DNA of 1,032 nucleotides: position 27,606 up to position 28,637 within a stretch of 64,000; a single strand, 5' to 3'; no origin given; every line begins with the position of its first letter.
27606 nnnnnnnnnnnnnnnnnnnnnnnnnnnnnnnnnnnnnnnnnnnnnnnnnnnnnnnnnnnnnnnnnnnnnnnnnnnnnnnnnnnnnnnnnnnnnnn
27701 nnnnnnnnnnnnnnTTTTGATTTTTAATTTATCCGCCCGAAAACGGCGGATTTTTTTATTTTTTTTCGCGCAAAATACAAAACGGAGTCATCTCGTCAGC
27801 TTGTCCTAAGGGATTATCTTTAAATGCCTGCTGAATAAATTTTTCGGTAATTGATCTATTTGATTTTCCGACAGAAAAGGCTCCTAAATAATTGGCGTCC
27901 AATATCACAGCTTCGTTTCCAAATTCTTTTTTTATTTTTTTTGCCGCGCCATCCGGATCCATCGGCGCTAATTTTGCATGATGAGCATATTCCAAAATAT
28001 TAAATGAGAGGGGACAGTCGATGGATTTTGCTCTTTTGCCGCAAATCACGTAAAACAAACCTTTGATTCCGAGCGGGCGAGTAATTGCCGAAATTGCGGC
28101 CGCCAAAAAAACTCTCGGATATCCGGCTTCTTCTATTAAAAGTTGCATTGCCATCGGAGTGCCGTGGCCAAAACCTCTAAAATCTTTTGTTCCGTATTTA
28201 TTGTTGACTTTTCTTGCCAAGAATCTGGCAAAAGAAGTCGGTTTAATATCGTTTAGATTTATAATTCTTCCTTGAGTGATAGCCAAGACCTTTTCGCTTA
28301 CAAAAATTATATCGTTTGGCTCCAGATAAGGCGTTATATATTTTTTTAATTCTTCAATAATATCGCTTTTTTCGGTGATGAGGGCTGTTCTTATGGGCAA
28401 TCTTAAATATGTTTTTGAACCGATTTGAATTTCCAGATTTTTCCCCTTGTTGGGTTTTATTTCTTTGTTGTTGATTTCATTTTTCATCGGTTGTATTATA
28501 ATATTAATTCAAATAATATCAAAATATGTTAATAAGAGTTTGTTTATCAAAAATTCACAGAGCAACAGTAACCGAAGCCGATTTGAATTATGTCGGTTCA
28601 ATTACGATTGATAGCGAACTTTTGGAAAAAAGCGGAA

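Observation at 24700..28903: High-GC NMO flavoenzyme + cysteine-synthase-like PLP enzyme beside a CofE-like ligase and PanD: candidate small-molecule biosynthetic cluster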

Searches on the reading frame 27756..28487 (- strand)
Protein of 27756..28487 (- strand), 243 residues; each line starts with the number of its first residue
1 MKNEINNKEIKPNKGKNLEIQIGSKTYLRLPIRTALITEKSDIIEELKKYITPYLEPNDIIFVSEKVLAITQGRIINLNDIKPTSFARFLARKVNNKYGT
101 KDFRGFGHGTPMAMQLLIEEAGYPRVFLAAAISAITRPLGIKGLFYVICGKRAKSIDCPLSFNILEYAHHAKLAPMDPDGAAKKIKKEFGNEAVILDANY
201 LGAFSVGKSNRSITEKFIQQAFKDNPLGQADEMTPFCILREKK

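Call 4: search_protein_families(library=pfam, proteins=[window:27756-28487:-], max_evalue=0.01)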
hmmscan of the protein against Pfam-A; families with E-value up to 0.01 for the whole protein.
window:27756-28487:- (243 aa): 1 family
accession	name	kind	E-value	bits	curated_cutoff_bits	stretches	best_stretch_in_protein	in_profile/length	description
PF01996.21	F420_ligase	-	9.1e-12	45.4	25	1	32-119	2-79/218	F420-0:Gamma-glutamyl ligase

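Call 5: search_protein_families(library=ncbifam, proteins=[window:27756-28487:-], max_evalue=0.01)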
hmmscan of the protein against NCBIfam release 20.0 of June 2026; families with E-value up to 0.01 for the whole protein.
window:27756-28487:- (243 aa): 2 families
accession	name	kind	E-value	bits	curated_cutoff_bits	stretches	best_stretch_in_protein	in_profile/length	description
TIGR01916.1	F420_cofE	equivalog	2.6e-07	30.3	180.65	1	44-95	18-69/244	coenzyme F420-0:L-glutamate ligase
NF009809.0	PRK13293.1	equivalog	2.2e-05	24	274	1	37-95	14-70/253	coenzyme F420-0:L-glutamate ligase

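Call 26: find_homologous_proteins(query=window:27756-28487:-, max_evalue=0.00001)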
Query window:27756-28487:- (243 aa): 676 proteins with E <= 0.00001 among 1066 candidates; the best 120 are listed.
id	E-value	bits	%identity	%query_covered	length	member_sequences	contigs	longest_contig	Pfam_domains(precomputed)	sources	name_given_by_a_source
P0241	6.9e-157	538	100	100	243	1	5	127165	PF01996.22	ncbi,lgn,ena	-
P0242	2.7e-128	444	81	98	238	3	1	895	PF01996.22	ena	-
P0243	1.1e-115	403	73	96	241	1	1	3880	PF01996.22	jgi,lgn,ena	-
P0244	5.4e-115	401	72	98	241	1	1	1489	PF01996.22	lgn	-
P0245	6.9e-115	401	72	97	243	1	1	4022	PF01996.22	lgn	-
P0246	1.9e-114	399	72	99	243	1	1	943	PF01996.22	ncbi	-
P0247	2.1e-114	399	73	99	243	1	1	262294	PF01996.22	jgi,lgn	jgi:hypothetical protein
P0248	3.2e-114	398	74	97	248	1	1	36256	PF01996.22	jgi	jgi:hypothetical protein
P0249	8.0e-114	397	72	95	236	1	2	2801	PF01996.22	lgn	-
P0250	8.2e-114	397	72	95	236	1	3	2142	PF01996.22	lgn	-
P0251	2.2e-113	396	71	98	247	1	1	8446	PF01996.22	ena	-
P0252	2.4e-113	396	71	96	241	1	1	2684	PF01996.22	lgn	-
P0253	5.8e-113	394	72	96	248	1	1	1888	PF01996.22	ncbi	-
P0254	6.4e-113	394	73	97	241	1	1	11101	PF01996.22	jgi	jgi:hypothetical protein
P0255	1.1e-112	393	71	95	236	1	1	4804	PF01996.22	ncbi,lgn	-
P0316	2.3e-104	366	69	97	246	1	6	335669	PF01996.22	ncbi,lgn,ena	-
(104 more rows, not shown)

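Call 29: search_solved_structures(query=window:27756-28487:-, max_evalue=1, show_alignments=2)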
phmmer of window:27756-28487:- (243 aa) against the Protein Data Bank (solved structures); distinct sequences matched with E-value up to 1: 3.
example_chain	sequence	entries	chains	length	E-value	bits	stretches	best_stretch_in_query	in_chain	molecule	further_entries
7uld_A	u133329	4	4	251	0.026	17.4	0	36-95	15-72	Coenzyme F420:L-glutamate ligase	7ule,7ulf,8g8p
2phn_A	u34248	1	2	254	0.027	17.4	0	36-95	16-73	F420-0:gamma-glutamyl ligase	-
2g9i_A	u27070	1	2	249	0.027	17.4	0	36-95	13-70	F420-0:gamma-glutamyl ligase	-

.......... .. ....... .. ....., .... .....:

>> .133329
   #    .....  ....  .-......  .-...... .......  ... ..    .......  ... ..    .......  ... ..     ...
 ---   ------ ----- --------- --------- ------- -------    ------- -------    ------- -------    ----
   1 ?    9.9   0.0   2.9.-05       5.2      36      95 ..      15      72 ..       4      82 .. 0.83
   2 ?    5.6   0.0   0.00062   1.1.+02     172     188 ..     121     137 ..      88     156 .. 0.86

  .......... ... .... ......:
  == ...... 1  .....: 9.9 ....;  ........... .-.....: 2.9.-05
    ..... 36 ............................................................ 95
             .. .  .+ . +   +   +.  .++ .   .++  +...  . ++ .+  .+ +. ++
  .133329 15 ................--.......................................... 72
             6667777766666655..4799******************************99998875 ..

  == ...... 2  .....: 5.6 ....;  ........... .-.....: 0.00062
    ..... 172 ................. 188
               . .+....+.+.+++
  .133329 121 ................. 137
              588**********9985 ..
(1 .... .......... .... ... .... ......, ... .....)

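Call 30: find_related_loci(query=A3, collection=metagenome_contigs, flank=10000)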
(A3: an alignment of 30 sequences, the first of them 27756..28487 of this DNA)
Query A3 (243 aa) in metagenome_contigs; peptide patterns used: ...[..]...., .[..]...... (x = any residue, [..] = any of these).
299 stretches matched a pattern; 183 encode a relative of the query (tblastn E <= 1e-3); the best 80 are kept; 80 distinct loci.
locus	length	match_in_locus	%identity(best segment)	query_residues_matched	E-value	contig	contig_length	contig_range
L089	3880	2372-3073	73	9-242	1e-123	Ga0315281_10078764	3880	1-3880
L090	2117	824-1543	69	3-242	5e-125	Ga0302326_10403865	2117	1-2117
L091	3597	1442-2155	69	6-243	1e-120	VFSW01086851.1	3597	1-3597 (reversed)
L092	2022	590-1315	70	1-242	2e-124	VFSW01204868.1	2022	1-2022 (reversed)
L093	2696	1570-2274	71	8-242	4e-122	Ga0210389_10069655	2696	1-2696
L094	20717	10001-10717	70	4-242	5e-117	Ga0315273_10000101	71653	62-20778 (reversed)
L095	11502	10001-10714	69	5-242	2e-116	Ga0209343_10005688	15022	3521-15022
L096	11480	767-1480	69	5-242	2e-116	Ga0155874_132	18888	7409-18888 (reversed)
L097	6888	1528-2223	72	11-242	2e-115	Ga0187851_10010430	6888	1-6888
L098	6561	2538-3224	71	13-240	8e-111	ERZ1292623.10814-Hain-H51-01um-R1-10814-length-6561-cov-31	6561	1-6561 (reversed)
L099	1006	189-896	69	6-241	8e-122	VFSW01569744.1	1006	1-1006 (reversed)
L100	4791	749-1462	64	5-242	1e-109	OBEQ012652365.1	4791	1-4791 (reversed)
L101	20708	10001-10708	66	8-243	3e-109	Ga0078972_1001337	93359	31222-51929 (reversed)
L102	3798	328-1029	68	9-241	9e-110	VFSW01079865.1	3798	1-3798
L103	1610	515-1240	66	1-241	3e-116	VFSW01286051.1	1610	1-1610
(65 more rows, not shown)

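Call 46: predict_structure(alignment_id=A3)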
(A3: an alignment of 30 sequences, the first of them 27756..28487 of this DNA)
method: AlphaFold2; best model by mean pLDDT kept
length: 243 residues; sequences in the alignment: 30
mean_pLDDT: 85.4   pTM: 0.83
mean pLDDT of the five models: 85.4, 82.1, 81.9, 81.7, 79.9
residues with pLDDT >= 90: 142; 70-90: 71; 50-70: 20; < 50: 10
segments of 3 or more residues with pLDDT < 50: 1-7
pLDDT, mean of each block of 10 residues (from residue 1): 45 81 94 92 97 96 94 94 94 68 62 92 93 86 82 79 82 94 98 88 86 92 75 85 92
secondary structure, 60 per line:
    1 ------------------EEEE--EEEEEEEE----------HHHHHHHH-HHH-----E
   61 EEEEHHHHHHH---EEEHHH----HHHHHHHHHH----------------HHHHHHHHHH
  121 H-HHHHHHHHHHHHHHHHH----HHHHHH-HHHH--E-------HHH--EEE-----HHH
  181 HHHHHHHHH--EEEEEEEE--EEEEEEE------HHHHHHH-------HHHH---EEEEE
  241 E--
elements in order: E19-22 E25-32 H43-50 E60-64 H65-71 E75-77 H85-94 H111-121 H123-139 H144-149 H151-154 E170-172 H178-189 E192-199 E202-208 H215-221 H229-232 E236-241

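Call 48: fold_search(model_id=the predicted structure, library=pdb)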
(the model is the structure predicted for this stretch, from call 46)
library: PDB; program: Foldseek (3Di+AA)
matches with E <= 10: 50; with E <= 0.001: 5
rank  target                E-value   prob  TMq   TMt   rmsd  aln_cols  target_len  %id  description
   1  2phn_A                3.4e-09  1.00  0.57  0.56   6.1       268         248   17  Crystal structure of an amide bond forming F420-gamma glutamyl ligase from Archaeoglobus fulgidus (released 2007-05-15)
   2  2phn_B                7.8e-09  1.00  0.57  0.56   5.9       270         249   16  Crystal structure of an amide bond forming F420-gamma glutamyl ligase from Archaeoglobus fulgidus (released 2007-05-15)
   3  2g9i_B                1.3e-08  1.00  0.54  0.56   5.2       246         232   18  Crystal structure of homolog of F420-0:gamma-Glutamyl Ligase from Archaeoglobus fulgidus Reveals a Novel Fold. (released 2006-04-04)
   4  2g9i_A                2.6e-08  1.00  0.53  0.55   4.9       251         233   18  Crystal structure of homolog of F420-0:gamma-Glutamyl Ligase from Archaeoglobus fulgidus Reveals a Novel Fold. (released 2006-04-04)
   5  7uld                  3.1e-08  1.00  0.55  0.54   5.4       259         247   17  GTP complex of F420-gamma glutamyl ligase (CofE) from Archaeoglobus fulgidus (released 2023-04-12)
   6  3s06_A                4.5e-01  0.03  0.13  0.17  19.6       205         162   14  The crystal structure of the periplasmic domain of Helicobacter pylori MotB (residues 97-256, P3121). (released 2012-03-14)
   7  6u83                  1.1e+00  0.04  0.11  0.16  10.9        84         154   10  OmpA-like domain of FopA1 from Francisella tularensis subsp. tularensis SCHU S4 (released 2019-09-18)
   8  4r8z_B                3.6e+00  0.02  0.10  0.10  12.1       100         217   19  Crystal Structure of PA4781 HD-GYP domain from Pseudomonas aeruginosa at 2.2A resolution showing a bi-metallic Ni ion  (released 2015-03-04)
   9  8pw1_H                4.1e+00  0.01  0.09  0.10   9.8        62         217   10  Structure of human UCHL1 in complex with CG341 inhibitor (released 2024-01-31)
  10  1ukf                  4.3e+00  0.01  0.15  0.19  16.1       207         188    7  Crystal Structure of Pseudomonas Avirulence Protein AvrPphB (released 2003-12-09)
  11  6d53_MODEL_1_C        4.6e+00  0.02  0.12  0.22   8.3        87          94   11  Trans form of HemolysinII c-terminal domain (released 2019-04-24)
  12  7z2j                  4.6e+00  0.01  0.09  0.10  14.7       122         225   11  White Bream virus N7-Methyltransferase (released 2022-11-02)
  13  8csb_B                4.6e+00  0.01  0.10  0.07  18.2       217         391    7  WbbB D232N in complex with CMP-beta-Kdo (released 2022-11-09)
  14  8pw1_B                4.9e+00  0.01  0.11  0.12  17.0       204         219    7  Structure of human UCHL1 in complex with CG341 inhibitor (released 2024-01-31)
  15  8ede_A                5.2e+00  0.01  0.12  0.13  17.0       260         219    7  Crystal structure of covalent inhibitor 2-chloro-N'-(N-(4-chlorophenyl)-N-methylglycyl)acetohydrazide bound to Ubiquit (released 2023-09-20)
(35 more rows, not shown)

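Call 83: find_encoding_contigs(protein=P0316, flank=10000, max_places=1)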
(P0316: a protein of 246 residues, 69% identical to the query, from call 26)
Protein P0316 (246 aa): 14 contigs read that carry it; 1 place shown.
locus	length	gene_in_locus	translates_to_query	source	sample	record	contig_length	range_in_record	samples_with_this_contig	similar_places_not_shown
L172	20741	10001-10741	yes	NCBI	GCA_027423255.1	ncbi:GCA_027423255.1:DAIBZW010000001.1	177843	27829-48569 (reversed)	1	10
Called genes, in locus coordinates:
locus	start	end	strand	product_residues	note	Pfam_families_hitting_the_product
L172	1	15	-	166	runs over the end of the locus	PF09900:DUF2127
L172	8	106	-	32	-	-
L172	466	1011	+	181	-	-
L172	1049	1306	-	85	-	PF01541:GIY-YIG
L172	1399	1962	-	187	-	PF14066:DUF4256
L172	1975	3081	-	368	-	PF03193:RsgA_GTPase, PF00005:ABC_tran (faint), PF01926:MMR_HSR1 (weak)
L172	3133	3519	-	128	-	-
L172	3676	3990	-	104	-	-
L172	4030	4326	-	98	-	-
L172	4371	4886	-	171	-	-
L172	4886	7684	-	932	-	PF07693:KAP_NTPase, PF13401:AAA_22 (faint), PF24883:NPHP3_N (faint)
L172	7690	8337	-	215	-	PF00717:Peptidase_S24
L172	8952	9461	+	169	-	-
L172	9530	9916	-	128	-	PF02261:Asp_decarbox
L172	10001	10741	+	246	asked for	PF01996:F420_ligase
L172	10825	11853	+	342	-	PF00291:PALP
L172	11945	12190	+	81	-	-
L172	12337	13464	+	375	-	PF16655:PhoD_N (faint)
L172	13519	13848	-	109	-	PF03083:MtN3_slv (weak), PF04193:PQ-loop (weak)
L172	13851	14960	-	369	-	PF05496:RuvB_N (weak), PF06068:TIP49 (faint), PF13177:DNA_pol3_delta2, PF13604:AAA_30 (faint), PF13245:AAA_19 (faint), PF00004:AAA, PF22608:DNAX_ATPase_lid, PF12169:DNA_pol3_gamma3, +1 more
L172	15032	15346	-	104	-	-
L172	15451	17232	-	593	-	PF08439:Peptidase_M3_N, PF01432:Peptidase_M3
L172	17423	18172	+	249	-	PF02616:SMC_ScpA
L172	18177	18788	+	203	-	PF04079:SMC_ScpB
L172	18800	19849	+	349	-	PF00768:Peptidase_S11, PF13354:Beta-lactamase2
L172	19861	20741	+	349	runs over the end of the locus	PF10555:MraY_sig1 (faint), PF00953:Glycos_transf_4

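Call 84: find_encoding_contigs(protein=P0247, flank=10000, max_places=1)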
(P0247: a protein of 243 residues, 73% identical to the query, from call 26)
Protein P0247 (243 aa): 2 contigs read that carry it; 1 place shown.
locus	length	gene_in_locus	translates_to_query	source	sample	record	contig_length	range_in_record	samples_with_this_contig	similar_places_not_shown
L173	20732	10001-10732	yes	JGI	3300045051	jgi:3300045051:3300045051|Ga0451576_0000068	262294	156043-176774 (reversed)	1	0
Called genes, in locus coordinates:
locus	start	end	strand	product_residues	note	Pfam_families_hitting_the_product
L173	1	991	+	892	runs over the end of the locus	PF01471:PG_binding_1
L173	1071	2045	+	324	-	PF00188:CAP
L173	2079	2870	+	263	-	PF00005:ABC_tran, PF13175:AAA_15 (faint), PF13304:AAA_21 (weak)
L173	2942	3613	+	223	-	PF01061:ABC2_membrane, PF12698:ABC2_membrane_3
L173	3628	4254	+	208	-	PF00160:Pro_isomerase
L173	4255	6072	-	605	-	PF00009:GTP_EFTU, PF01926:MMR_HSR1 (weak), PF22042:EF-G_D2, PF03144:GTP_EFTU_D2, PF14492:EFG_III (weak), PF00679:EFG_C, PF21018:BipA_C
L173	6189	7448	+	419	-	PF04851:ResIII (faint), PF00270:DEAD, PF00271:Helicase_C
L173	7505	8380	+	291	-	PF01872:RibD_C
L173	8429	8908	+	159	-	PF08534:Redoxin, PF00578:AhpC-TSA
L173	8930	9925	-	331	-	PF00291:PALP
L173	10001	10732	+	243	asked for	PF01996:F420_ligase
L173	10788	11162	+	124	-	PF02261:Asp_decarbox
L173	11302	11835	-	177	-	-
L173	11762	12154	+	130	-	-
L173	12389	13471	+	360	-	PF00482:T2SSF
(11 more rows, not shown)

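Call 86: find_encoding_contigs(protein=P0241, flank=1000, max_places=3)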
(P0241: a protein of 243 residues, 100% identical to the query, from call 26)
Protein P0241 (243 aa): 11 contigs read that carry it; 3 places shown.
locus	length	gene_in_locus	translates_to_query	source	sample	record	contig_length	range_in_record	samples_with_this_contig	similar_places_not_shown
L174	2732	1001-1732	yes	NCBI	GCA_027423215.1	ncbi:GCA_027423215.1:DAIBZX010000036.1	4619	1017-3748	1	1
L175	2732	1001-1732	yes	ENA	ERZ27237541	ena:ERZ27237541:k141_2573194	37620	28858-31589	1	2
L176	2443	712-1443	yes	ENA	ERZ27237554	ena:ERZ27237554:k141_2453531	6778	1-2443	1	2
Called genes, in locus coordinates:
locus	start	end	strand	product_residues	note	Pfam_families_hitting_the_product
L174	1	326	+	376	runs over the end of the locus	PF05496:RuvB_N (faint), PF13177:DNA_pol3_delta2, PF13245:AAA_19 (faint), PF13401:AAA_22 (weak), PF13604:AAA_30 (faint), PF00004:AAA, PF22608:DNAX_ATPase_lid, PF12169:DNA_pol3_gamma3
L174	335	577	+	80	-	-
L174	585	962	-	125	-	PF02261:Asp_decarbox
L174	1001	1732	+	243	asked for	PF01996:F420_ligase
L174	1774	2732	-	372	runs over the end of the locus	PF00291:PALP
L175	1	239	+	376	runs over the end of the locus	PF05496:RuvB_N (faint), PF13177:DNA_pol3_delta2, PF13245:AAA_19 (faint), PF13401:AAA_22 (weak), PF13604:AAA_30 (faint), PF00004:AAA, PF22608:DNAX_ATPase_lid, PF12169:DNA_pol3_gamma3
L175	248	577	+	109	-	PF03083:MtN3_slv (weak)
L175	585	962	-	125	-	PF02261:Asp_decarbox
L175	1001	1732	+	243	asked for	PF01996:F420_ligase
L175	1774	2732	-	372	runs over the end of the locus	PF00291:PALP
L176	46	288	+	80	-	-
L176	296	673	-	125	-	PF02261:Asp_decarbox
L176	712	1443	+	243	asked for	PF01996:F420_ligase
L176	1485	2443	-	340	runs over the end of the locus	PF00291:PALP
